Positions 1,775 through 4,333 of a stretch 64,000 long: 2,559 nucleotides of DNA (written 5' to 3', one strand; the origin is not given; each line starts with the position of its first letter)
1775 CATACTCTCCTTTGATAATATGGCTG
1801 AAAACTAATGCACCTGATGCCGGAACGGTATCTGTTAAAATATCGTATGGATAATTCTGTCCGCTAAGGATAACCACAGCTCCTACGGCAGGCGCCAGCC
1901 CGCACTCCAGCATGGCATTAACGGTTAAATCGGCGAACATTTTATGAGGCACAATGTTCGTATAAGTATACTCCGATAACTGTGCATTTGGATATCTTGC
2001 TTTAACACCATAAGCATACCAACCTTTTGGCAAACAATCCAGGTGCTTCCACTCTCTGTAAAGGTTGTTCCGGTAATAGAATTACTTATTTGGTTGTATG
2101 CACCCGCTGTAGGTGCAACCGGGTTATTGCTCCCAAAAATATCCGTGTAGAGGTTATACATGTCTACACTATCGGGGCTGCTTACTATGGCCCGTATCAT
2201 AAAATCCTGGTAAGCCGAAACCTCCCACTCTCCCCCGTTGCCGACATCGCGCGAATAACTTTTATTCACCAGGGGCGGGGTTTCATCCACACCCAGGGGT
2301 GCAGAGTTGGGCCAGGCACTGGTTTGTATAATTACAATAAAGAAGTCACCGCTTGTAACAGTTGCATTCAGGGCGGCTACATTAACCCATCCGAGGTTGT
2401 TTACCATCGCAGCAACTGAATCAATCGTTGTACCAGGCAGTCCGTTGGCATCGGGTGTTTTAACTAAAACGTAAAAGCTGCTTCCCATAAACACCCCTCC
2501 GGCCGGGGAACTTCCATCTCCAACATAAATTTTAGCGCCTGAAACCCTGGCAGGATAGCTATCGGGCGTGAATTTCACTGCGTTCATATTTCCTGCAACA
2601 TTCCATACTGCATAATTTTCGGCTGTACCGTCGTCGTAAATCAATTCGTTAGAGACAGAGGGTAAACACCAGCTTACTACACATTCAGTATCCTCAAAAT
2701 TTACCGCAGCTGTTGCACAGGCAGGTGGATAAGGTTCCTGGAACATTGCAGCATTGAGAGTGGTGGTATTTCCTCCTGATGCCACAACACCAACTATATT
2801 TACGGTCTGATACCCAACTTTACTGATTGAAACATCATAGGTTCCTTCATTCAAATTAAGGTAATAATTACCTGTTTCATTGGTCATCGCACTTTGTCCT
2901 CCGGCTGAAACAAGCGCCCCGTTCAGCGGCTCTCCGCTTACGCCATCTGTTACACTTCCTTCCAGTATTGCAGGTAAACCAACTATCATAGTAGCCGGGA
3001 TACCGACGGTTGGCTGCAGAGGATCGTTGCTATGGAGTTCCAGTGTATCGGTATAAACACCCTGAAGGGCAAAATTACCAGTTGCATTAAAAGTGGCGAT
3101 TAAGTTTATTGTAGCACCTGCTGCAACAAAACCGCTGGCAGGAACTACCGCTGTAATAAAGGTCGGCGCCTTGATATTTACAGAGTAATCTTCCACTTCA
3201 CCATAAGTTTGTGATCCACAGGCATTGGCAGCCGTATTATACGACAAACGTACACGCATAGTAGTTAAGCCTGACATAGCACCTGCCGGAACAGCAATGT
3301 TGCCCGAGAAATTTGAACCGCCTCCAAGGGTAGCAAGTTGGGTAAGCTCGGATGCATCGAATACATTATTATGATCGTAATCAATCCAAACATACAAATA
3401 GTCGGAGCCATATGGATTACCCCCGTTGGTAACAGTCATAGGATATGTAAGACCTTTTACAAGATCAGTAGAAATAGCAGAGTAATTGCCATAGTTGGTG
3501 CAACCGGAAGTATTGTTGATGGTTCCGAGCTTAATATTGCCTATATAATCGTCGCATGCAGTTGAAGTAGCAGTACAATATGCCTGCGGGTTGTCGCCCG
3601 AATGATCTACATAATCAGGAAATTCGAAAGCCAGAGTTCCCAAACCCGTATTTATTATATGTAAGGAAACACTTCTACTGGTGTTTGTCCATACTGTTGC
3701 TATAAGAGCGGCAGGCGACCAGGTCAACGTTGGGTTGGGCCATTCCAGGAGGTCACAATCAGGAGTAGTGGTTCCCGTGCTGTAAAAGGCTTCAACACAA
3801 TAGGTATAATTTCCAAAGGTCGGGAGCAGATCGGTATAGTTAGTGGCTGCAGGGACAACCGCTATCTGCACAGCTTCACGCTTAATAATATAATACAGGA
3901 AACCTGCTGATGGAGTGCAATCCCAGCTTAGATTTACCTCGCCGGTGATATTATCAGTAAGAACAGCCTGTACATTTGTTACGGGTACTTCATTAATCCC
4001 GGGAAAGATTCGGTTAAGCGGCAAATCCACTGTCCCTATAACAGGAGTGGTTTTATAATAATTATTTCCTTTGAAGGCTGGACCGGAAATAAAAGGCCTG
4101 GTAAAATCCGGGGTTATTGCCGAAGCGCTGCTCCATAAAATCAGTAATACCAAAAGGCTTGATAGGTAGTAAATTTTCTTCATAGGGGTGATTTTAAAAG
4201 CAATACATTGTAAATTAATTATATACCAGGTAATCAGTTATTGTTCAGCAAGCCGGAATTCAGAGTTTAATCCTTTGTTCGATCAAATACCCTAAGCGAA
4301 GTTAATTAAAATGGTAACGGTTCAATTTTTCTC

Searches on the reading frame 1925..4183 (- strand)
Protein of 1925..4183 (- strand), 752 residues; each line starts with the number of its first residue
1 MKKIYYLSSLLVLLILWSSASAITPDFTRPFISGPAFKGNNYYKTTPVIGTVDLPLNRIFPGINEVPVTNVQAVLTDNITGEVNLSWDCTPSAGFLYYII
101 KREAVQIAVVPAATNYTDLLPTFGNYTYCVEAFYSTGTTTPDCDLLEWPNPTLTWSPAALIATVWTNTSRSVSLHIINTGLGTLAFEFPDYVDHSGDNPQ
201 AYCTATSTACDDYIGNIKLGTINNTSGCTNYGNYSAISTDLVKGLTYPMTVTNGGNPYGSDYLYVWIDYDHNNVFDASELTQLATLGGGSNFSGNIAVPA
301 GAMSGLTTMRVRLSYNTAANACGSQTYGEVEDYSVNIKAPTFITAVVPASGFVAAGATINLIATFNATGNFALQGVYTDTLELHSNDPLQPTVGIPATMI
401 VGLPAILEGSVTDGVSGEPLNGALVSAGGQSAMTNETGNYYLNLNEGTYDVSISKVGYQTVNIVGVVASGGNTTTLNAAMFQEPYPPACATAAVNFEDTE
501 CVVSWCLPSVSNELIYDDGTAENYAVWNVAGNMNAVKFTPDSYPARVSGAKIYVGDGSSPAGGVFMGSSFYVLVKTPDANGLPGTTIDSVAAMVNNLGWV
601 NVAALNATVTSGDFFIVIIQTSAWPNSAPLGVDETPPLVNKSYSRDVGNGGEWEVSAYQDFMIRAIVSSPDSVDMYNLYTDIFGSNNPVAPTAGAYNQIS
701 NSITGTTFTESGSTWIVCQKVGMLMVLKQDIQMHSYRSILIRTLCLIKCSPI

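Call 7: search_protein_families(library=pfam, proteins=[window:1925-4183:-])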
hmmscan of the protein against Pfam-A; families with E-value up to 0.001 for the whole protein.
window:1925-4183:- (752 aa): 3 families
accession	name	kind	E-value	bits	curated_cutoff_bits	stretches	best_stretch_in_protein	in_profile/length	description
PF20009.4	GEVED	-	1.5e-21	77.4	24.4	1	262-336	1-78/78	GEVED domain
PF13620.12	CarboxypepD_reg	-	8.4e-14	52.1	32.3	1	407-480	2-81/82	Carboxypeptidase regulatory-like domain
PF13715.12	CarbopepD_reg_2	-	4e-09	36.8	32.2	1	408-476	2-72/88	CarboxypepD_reg-like domain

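Call 61: search_protein_families(library=ncbifam, proteins=[window:1925-4183:-], max_evalue=0.001)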
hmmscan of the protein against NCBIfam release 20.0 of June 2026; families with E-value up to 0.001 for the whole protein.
window:1925-4183:- (752 aa): 1 family
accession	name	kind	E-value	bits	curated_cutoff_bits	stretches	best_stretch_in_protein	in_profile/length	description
NF047971.1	ThermolysLepto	equivalog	1.6e-13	49.7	1350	1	207-338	631-772/776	M4 family metalopeptidase thermolysin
